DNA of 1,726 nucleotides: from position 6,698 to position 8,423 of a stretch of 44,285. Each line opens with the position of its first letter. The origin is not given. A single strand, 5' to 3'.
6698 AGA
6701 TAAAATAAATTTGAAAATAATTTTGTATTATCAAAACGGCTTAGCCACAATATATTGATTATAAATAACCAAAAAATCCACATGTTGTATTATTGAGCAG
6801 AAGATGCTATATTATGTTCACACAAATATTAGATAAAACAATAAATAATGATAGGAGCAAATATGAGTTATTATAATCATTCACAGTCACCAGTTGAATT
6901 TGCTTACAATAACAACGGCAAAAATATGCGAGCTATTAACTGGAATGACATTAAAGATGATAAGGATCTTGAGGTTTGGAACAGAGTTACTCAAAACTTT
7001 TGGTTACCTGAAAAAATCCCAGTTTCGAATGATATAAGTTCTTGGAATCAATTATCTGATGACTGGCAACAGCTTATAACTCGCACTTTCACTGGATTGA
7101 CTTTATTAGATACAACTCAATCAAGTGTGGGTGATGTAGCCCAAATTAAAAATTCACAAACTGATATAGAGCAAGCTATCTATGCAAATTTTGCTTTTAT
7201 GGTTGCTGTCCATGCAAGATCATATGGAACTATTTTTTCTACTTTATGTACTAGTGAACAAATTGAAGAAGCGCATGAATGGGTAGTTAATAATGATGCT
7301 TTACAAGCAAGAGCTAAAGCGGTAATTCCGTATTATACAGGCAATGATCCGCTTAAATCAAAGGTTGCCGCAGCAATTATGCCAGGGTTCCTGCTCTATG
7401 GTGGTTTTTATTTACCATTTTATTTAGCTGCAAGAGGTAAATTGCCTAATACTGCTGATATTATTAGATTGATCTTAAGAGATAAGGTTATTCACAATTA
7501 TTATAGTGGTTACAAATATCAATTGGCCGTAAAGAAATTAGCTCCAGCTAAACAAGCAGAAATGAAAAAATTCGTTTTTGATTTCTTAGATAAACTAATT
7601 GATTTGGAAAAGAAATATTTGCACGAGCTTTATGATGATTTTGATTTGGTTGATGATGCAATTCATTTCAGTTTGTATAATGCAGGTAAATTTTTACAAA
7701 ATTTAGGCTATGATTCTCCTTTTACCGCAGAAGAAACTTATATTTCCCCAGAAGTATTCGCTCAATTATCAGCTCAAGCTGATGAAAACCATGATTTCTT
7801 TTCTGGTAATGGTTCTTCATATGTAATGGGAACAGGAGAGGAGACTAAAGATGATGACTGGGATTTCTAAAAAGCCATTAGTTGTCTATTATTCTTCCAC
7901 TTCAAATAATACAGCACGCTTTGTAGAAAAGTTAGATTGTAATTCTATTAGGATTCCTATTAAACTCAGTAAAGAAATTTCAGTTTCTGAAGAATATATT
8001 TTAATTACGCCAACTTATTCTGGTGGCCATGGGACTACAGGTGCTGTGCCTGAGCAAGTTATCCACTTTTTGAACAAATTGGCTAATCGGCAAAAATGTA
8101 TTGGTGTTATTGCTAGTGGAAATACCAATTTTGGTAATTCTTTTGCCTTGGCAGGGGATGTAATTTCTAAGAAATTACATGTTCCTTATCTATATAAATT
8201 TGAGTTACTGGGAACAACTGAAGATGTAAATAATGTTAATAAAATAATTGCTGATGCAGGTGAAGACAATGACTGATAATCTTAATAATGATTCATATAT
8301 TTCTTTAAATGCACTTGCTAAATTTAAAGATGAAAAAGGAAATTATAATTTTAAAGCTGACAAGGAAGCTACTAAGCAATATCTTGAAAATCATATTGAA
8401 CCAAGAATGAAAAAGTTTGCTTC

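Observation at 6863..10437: Plasmid-borne nrdF-nrdI-nrdE operon whose NrdF has the Val/Pro/Lys substitutions of metal-free class Ie RNR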

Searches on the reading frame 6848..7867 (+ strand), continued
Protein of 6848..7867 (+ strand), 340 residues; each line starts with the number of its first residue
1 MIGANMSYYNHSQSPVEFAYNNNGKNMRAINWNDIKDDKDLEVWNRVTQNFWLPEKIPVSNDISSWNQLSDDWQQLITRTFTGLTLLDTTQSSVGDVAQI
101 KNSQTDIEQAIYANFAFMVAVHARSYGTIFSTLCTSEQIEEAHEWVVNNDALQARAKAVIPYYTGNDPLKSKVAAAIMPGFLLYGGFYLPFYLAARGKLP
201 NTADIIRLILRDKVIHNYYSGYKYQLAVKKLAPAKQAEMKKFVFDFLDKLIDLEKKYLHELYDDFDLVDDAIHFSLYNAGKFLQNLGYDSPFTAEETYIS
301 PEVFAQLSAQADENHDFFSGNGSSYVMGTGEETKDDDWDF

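Call 28: search_dna_similar(query=window:6863-7867:+, collection=plasmids, mode=protein, max_rows=24, rows=best, max_evalue=1e-90)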
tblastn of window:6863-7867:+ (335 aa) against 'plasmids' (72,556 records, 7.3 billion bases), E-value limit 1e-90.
Records with a match: 101; places in all: 104; records where one place covers at least 80% of the query: 100.
Best place of each record, by identity: >=99% 17; 60-80% 2; <60% 82.
By first word of the organism name: Lactobacillus 17; Paracoccus 11; Ensifer 9; Agrobacterium 8; Shinella 6; Rhizobium 5; Sinorhizobium 5; Thioclava 5; Escherichia 3; Labrenzia 3; and 23 more.
By predicted mobility (MOB-suite, as given by PLSDB): non-mobilizable 77; mobilizable 12; conjugative 12.
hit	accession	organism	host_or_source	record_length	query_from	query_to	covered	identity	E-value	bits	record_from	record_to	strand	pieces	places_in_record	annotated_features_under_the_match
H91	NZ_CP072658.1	Lactobacillus gasseri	Homo sapiens,stool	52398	1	335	100%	99.7%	0e+0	653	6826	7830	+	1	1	nrdF: class 1b ribonucleoside-diphosphate reductase subunit beta | nrdI: class Ib ribonucleoside-diphosphate reductase assembly flavoprotein ...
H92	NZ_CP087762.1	Lactobacillus gasseri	Homo sapiens,Whole organism,urine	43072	1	335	100%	99.7%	0e+0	653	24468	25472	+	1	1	nrdF: class 1b ribonucleoside-diphosphate reductase subunit beta | nrdI: class Ib ribonucleoside-diphosphate reductase assembly flavoprotein ...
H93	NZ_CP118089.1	Lactobacillus gasseri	Homo sapiens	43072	1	335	100%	99.7%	0e+0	653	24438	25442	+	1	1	nrdF: class 1b ribonucleoside-diphosphate reductase subunit beta | nrdI: class Ib ribonucleoside-diphosphate reductase assembly flavoprotein ...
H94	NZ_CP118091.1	Lactobacillus gasseri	Homo sapiens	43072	1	335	100%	99.7%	0e+0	653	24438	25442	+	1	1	nrdF: class 1b ribonucleoside-diphosphate reductase subunit beta | nrdI: class Ib ribonucleoside-diphosphate reductase assembly flavoprotein ...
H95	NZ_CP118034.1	Lactobacillus gasseri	Homo sapiens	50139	1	335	100%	99.7%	0e+0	653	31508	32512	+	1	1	nrdF: class 1b ribonucleoside-diphosphate reductase subunit beta | nrdI: class Ib ribonucleoside-diphosphate reductase assembly flavoprotein ...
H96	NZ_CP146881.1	Lactobacillus gasseri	Homo sapiens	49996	1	335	100%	99.7%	0e+0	653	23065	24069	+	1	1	nrdF: class 1b ribonucleoside-diphosphate reductase subunit beta | nrdI: class Ib ribonucleoside-diphosphate reductase assembly flavoprotein ...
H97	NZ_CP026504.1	Lactobacillus crispatus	Homo sapiens,vaginal fluids,Korean ...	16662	1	335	100%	99.4%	0e+0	652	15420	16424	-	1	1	nrdF: class 1b ribonucleoside-diphosphate reductase subunit beta | nrdI: class Ib ribonucleoside-diphosphate reductase assembly flavoprotein ...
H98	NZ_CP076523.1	Lactobacillus crispatus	Single cell,vaginal secretions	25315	1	335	100%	99.4%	0e+0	652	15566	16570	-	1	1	nrdF: class 1b ribonucleoside-diphosphate reductase subunit beta | nrdI: class Ib ribonucleoside-diphosphate reductase assembly flavoprotein ...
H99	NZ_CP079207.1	Lactobacillus crispatus 2029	Homo sapiens,genital tract of a healthy ...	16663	1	335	100%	99.4%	0e+0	652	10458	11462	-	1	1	nrdF: class 1b ribonucleoside-diphosphate reductase subunit beta | nrdI: class Ib ribonucleoside-diphosphate reductase assembly flavoprotein ...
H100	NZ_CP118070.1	Lactobacillus crispatus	Homo sapiens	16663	1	335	100%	99.4%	0e+0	652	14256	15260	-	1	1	nrdF: class 1b ribonucleoside-diphosphate reductase subunit beta | nrdI: class Ib ribonucleoside-diphosphate reductase assembly flavoprotein ...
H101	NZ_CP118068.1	Lactobacillus crispatus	Homo sapiens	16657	1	335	100%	99.4%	0e+0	652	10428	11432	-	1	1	nrdF: class 1b ribonucleoside-diphosphate reductase subunit beta | nrdI: class Ib ribonucleoside-diphosphate reductase assembly flavoprotein ...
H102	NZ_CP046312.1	Lactobacillus crispatus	Homo sapiens,mid-vaginal ...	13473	1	335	100%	99.4%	0e+0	652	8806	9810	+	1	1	nrdF: class 1b ribonucleoside-diphosphate reductase subunit beta | nrdI: class Ib ribonucleoside-diphosphate reductase assembly flavoprotein ...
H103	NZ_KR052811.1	Lactobacillus crispatus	-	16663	1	335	100%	99.4%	0e+0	652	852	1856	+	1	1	nrdF: class 1b ribonucleoside-diphosphate reductase subunit beta | nrdI: class Ib ribonucleoside-diphosphate reductase assembly flavoprotein ...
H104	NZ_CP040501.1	Lactobacillus paragasseri JV-V03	Homo sapiens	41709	1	335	100%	99.4%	0e+0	652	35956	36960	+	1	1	nrdF: class 1b ribonucleoside-diphosphate reductase subunit beta | nrdI: class Ib ribonucleoside-diphosphate reductase assembly flavoprotein ...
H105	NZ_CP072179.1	Lactobacillus gasseri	Homo sapiens,stool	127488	1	335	100%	99.1%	0e+0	651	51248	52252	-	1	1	nrdF: class 1b ribonucleoside-diphosphate reductase subunit beta | nrdI: class Ib ribonucleoside-diphosphate reductase assembly flavoprotein ...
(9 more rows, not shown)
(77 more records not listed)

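Call 29: find_related_loci(query=window:6863-7867:+, collection=genome_contigs, flank=8000)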
Query window:6863-7867:+ (335 aa) in genome_contigs; peptide patterns used: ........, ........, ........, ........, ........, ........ (x = any residue, [..] = any of these).
99 stretches matched a pattern; 81 encode a relative of the query (tblastn E <= 1e-3); the best 80 are kept; 80 distinct loci.
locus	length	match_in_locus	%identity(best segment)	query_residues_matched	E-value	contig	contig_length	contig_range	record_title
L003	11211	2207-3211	99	1-335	0e+0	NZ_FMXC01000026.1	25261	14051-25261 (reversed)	Lactobacillus kefiranofaciens strain ATCC 43761, whole genome shotgun sequence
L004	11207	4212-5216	99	1-335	0e+0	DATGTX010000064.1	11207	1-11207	MAG TPA_asm: Pseudogracilibacillus sp. isolate SMAG_U10514 k141_1663853, whole genome shotgun sequence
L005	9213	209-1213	99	1-335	0e+0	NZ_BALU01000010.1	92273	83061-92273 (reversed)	Lactobacillus kitasatonis DSM 16761 = JCM 1039, whole genome shotgun sequence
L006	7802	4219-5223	99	1-335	0e+0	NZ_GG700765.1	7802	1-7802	Lactobacillus helveticus DSM 20075 = CGMCC 1.1877 strain DSM 20075 SCAFFOLD14, whole genome shotgun sequence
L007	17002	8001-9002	83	2-335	0e+0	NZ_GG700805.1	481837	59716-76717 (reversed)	Lactobacillus iners DSM 13335 SCAFFOLD5, whole genome shotgun sequence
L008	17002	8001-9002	81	2-335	0e+0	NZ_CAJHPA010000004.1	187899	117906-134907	Aerococcus sp. Group 2 strain Au-44-B14, whole genome shotgun sequence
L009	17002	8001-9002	79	2-335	0e+0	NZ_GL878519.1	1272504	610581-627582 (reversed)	Dialister micraerophilus DSM 19965 SCAFFOLD1, whole genome shotgun sequence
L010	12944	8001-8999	78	3-335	0e+0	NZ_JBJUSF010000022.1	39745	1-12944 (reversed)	Streptococcus sp. ST14 NODE_22_length_39745_cov_175.469, whole genome shotgun sequence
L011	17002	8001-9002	79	2-335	0e+0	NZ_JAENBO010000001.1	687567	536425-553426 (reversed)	Streptococcus pacificus strain CSL7591 NODE_1, whole genome shotgun sequence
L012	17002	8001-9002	78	2-335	0e+0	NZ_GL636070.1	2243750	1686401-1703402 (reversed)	Streptococcus agalactiae ATCC 13813 SCAFFOLD1, whole genome shotgun sequence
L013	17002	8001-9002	78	2-335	0e+0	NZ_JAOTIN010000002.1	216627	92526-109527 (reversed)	Streptococcus sp. CSL10205-OR2 NODE_2_length_216627_cov_416.566938, whole genome shotgun sequence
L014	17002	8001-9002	78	2-335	0e+0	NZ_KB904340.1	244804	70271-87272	Streptococcus marimammalium DSM 18627 A3I1DRAFT_scaffold_1.2, whole genome shotgun sequence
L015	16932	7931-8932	77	2-335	0e+0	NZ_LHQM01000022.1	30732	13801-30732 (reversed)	Streptococcus phocae strain ATCC 51973 contig_25, whole genome shotgun sequence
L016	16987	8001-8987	81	7-335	0e+0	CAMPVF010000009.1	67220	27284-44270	MAG TPA_asm: uncultured Atopobium sp. isolate SRR16916867_bin.10_metaWRAP_v1.3_MAG genome assembly, contig: ERZ11466582.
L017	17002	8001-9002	78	2-335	0e+0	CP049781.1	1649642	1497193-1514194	MAG: Clostridiales genomosp. BVAB1 isolate UAB071 chromosome, complete genome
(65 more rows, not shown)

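Call 36: search_protein_families(library=pfam, proteins=[window:6863-7867:+], max_evalue=0.01)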
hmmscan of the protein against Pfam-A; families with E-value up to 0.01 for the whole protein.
window:6863-7867:+ (335 aa): 1 family
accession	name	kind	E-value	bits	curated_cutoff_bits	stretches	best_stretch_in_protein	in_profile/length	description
PF00268.27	Ribonuc_red_sm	-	5.5e-81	272.5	33.6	1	24-290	1-277/281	Ribonucleotide reductase, small chain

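Call 44: list_cluster_members(proteins=[window:6863-7867:+, window:7851-8273:+, window:8269-10434:+])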
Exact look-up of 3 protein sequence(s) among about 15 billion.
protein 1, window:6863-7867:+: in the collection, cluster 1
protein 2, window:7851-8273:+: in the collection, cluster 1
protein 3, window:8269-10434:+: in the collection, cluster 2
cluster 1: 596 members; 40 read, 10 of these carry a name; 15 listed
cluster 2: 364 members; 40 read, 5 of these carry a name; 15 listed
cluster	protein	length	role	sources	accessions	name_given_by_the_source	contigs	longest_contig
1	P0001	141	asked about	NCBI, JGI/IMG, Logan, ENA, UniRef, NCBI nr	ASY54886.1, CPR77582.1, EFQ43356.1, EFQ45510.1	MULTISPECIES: class Ib ribonucleoside-diphosphate reductase assembly flavoprotein NrdI ... | nrdI protein | Protein NrdI n=5 Tax=Lactobacillus TaxID=1578 RepID=A0A109PNF9_9LACO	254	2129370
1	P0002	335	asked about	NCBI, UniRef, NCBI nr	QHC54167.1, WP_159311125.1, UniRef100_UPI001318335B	class 1b ribonucleoside-diphosphate reductase subunit beta [Lactobacillus sp. JM1] | class 1b ribonucleoside-diphosphate reductase subunit beta n=1 Tax=Lactobacillus sp. JM1 ...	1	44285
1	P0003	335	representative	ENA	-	-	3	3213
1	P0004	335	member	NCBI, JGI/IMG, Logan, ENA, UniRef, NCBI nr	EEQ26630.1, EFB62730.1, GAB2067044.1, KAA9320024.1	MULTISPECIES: class 1b ribonucleoside-diphosphate reductase subunit beta ... | ribonucleoside-diphosphate reductase n=4 Tax=Lactobacillaceae TaxID=33958 ...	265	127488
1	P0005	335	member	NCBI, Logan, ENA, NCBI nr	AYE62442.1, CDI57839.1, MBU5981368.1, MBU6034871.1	class 1b ribonucleoside-diphosphate reductase subunit beta [Lactobacillus helveticus]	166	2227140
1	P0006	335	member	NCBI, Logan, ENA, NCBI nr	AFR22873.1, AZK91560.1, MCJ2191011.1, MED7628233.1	class 1b ribonucleoside-diphosphate reductase subunit beta [Lactobacillus helveticus]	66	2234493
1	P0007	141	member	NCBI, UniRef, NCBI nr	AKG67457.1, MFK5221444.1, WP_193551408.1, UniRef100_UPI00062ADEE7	class Ib ribonucleoside-diphosphate reductase assembly flavoprotein NrdI [Lactobacillus ... | class Ib ribonucleoside-diphosphate reductase assembly flavoprotein NrdI n=1 ...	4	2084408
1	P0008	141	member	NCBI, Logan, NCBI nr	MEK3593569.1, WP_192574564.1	class Ib ribonucleoside-diphosphate reductase assembly flavoprotein NrdI [Lactobacillus ...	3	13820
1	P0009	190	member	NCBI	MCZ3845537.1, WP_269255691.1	ribonucleotide-diphosphate reductase subunit beta, partial [Lactobacillus mulieris]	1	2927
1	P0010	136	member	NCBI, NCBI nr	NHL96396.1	class Ib ribonucleoside-diphosphate reductase assembly flavoprotein NrdI, partial ... | class Ib ribonucleoside-diphosphate reductase assembly flavoprotein NrdI [Lactobacillus ...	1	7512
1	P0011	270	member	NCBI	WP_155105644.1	ribonucleotide-diphosphate reductase subunit beta, partial [Lactobacillus crispatus]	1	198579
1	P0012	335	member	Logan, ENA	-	-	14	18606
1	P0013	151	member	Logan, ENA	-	-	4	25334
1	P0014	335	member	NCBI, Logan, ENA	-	-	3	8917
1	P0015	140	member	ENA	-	-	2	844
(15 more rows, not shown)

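Call 45: find_encoding_contigs(protein=window:6863-7867:+, flank=8000, max_places=10)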
Protein window:6863-7867:+ (335 aa): no gene with exactly this product is on record in the collection.

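Call 53: search_dna_similar(query=window:6863-7867:+, collection=phages, mode=protein, max_rows=8, max_evalue=1e-30)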
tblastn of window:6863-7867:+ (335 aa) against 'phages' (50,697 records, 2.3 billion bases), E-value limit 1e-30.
Records with a match: 610; places in all: 610; records where one place covers at least 80% of the query: 596.
Best place of each record, by identity: <60% 610.
By first word of the organism name: Staphylococcus 306; Bacillus 150; Enterococcus 37; Gordonia 29; Mycobacterium 23; Corynebacterium 15; Arthrobacter 11; Microbacterium 7; Erwinia 6; Lactococcus 5; and 13 more.
By host as written in the record: Staphylococcus aureus 95; - 44; Staphylococcus sp. 31; Bacillus subtilis 29; Gordonia terrae 3612 21; Bacillus subtilis BEST7003 18; Staphylococcus carnosus TM300 17; Mycobacterium smegmatis mc2 155 16; and 158 more.
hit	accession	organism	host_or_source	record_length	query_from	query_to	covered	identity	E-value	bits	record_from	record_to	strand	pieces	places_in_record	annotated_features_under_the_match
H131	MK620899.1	Gordonia phage GodonK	Gordonia terrae 3612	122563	9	335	98%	52.6%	2e-102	335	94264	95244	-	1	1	186: ribonucleotide reductase | 187: G-I-Y Y-I-G endonuclease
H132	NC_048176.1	Gordonia phage GodonK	Gordonia terrae 3612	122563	9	335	98%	52.6%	2e-102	335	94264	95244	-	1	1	186: ribonucleotide reductase class Ia beta subunit | 187: G-I-Y Y-I-G endonuclease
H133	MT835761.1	Bacteriophage sp.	human fecal samples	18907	12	335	97%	52.6%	3e-99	326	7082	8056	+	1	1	record has no annotation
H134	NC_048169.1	Gordonia phage BrutonGaster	Gordonia terrae 3612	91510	23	335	93%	54.3%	1e-103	338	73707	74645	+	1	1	122: ribonucleotide reductase class Ia beta subunit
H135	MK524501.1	Gordonia phage BrutonGaster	Gordonia terrae 3612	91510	23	335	93%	54.3%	1e-103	338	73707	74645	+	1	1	122: ribonucleotide reductase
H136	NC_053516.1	Mycobacterium phage Reindeer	Mycobacterium smegmatis mc2 155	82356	23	335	93%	54.3%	7e-101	331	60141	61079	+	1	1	108: ribonucleotide reductase class Ia beta subunit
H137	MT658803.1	Mycobacterium phage Reindeer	Mycobacterium smegmatis mc2 155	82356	23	335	93%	54.3%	7e-101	331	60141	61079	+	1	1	108: ribonucleotide reductase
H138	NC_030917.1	Gordonia phage OneUp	Gordonia terrae 3612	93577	23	335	93%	54.0%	9e-103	336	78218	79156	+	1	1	131: ribonucleotide reductase class Ia beta subunit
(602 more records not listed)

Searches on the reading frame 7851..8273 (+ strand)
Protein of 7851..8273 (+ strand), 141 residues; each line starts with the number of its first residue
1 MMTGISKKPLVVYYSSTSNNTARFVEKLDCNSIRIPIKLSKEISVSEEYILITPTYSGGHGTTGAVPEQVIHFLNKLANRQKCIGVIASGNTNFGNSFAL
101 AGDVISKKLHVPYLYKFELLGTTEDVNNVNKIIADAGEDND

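Call 4: search_protein_families(library=ncbifam, proteins=[window:7851-8273:+])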
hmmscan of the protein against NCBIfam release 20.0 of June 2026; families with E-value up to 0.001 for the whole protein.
window:7851-8273:+ (141 aa): 3 families
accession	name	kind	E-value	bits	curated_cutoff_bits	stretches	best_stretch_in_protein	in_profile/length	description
TIGR00333.1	nrdI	equivalog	1.1e-52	177.4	74.65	1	12-135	1-123/127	class Ib ribonucleoside-diphosphate reductase assembly flavoprotein NrdI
NF002714.0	PRK02551.1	equivalog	3.4e-19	69.1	190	1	12-138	7-152/157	class Ib ribonucleoside-diphosphate reductase assembly flavoprotein NrdI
NF038196.1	ferrodoxin_EFR1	subfamily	0.00078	19.6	75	1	11-117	1-106/242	EFR1 family ferrodoxin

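Call 31: search_solved_structures(query=window:7851-8273:+, show_alignments=2, max_evalue=0.00001)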
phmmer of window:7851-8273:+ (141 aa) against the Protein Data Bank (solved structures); distinct sequences matched with E-value up to 0.00001: 10.
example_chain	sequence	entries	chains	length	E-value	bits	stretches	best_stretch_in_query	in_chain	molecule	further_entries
7mmp_E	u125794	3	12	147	3.9e-48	166.5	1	6-136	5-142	Protein NrdI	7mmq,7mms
6ebq_A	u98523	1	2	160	5.2e-48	166.1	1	7-136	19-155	Protein NrdI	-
7mmr_E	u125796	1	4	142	8.1e-48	165.5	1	8-136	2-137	Protein NrdI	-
3n39_C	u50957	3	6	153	4.2e-39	137.3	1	10-134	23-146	Protein nrdI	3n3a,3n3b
8j4x_G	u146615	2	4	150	2.6e-34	121.7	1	11-134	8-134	Protein NrdI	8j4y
8j4v_C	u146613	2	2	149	7.6e-34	120.3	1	11-136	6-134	Protein NrdI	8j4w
2xod_A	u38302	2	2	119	2.4e-18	70.1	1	11-129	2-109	NRDI PROTEIN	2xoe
2x2o_A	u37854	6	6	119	3.1e-18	69.8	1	11-129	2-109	NRDI PROTEIN | NRDI | Protein NrdI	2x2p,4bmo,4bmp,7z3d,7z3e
1rlj_A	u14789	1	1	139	2.6e-13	53.8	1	12-127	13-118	NrdI protein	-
4n82_B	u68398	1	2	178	6.3e-10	42.9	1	44-134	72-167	Ribonucleotide reductase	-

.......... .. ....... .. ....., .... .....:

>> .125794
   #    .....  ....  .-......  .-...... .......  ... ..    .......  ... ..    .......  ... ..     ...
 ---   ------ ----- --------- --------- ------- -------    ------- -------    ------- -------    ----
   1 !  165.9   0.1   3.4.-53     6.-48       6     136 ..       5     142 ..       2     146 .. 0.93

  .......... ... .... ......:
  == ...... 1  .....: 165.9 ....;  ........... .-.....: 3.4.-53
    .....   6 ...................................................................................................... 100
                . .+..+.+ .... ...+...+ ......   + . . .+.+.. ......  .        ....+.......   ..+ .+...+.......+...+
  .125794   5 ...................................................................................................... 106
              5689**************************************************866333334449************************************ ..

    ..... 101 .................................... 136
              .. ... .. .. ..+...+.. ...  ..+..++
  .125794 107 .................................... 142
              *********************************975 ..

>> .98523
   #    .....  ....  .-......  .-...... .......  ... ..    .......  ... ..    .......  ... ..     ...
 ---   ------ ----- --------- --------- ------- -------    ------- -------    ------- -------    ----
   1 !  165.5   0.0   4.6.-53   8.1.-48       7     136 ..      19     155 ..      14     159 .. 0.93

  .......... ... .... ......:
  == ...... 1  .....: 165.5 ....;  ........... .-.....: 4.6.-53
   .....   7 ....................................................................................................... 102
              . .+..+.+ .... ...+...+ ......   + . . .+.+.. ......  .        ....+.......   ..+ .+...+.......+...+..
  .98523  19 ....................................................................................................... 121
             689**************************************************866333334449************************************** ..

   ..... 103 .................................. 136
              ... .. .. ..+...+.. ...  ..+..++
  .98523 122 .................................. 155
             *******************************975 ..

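Call 36: search_protein_families(library=pfam, proteins=[window:7851-8273:+], max_evalue=0.01)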
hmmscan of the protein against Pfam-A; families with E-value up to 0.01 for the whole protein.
window:7851-8273:+ (141 aa): 1 family
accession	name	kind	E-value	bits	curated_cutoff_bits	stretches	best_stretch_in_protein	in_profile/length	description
PF07972.16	Flavodoxin_NdrI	-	2.6e-46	157.1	27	1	12-130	1-119/120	NrdI Flavodoxin like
